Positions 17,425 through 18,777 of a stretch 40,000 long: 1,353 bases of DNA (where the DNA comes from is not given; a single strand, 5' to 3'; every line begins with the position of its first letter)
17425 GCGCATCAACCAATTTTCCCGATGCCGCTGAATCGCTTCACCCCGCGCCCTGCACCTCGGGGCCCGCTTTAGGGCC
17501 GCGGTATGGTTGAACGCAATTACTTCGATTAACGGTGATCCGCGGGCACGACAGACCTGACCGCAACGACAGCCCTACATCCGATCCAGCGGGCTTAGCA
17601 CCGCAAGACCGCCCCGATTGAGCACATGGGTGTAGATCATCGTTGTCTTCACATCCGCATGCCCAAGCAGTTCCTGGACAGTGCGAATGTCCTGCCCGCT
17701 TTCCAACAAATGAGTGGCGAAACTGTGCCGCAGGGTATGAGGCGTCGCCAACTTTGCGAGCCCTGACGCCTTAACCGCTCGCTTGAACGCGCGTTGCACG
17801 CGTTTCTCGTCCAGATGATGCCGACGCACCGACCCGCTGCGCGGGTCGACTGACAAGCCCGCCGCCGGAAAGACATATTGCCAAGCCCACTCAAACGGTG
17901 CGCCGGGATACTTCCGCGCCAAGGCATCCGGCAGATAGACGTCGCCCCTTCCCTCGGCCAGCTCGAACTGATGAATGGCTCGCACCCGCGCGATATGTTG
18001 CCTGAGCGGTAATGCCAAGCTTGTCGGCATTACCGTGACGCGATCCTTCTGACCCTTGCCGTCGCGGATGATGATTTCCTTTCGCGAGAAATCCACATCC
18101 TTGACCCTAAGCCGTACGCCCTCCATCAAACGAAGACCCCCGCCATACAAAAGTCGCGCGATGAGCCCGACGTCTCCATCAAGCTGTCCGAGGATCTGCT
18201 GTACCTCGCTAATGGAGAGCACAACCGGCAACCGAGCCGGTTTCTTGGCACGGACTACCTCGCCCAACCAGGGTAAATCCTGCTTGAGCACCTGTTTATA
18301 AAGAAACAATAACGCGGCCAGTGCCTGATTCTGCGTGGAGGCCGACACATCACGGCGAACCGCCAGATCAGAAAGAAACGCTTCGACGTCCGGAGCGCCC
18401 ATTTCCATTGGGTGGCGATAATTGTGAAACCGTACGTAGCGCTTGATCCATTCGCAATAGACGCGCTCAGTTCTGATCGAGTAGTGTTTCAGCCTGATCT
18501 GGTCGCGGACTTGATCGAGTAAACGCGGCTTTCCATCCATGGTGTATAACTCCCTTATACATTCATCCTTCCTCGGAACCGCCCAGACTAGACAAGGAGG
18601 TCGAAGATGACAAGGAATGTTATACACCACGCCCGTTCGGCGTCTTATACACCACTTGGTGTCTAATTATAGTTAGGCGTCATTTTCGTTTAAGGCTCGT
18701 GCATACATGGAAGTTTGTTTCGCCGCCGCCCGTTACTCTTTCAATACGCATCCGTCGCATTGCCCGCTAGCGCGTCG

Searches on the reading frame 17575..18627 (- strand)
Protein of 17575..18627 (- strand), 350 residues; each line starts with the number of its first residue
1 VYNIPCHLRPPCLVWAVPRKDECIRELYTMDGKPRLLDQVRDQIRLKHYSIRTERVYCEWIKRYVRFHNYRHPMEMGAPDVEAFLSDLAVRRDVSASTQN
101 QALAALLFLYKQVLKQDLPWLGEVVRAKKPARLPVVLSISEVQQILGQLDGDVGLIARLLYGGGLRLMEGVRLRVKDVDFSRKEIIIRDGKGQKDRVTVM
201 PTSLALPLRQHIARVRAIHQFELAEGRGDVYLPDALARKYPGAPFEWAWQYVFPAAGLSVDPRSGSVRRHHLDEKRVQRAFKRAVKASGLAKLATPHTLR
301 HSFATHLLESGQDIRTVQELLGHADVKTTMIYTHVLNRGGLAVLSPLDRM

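Call 41: search_protein_families(library=pfam, proteins=[window:17575-18627:-], max_evalue=0.01)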
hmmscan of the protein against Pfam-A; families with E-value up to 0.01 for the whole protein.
window:17575-18627:- (350 aa): 2 families
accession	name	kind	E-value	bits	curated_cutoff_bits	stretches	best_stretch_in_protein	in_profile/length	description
PF00589.27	Phage_integrase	-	3.1e-35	121.9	27.1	1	142-336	8-169/172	Phage integrase family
PF13495.12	Phage_int_SAM_4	-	5.9e-31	107.2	27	1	36-119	1-84/85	Phage integrase, N-terminal SAM-like domain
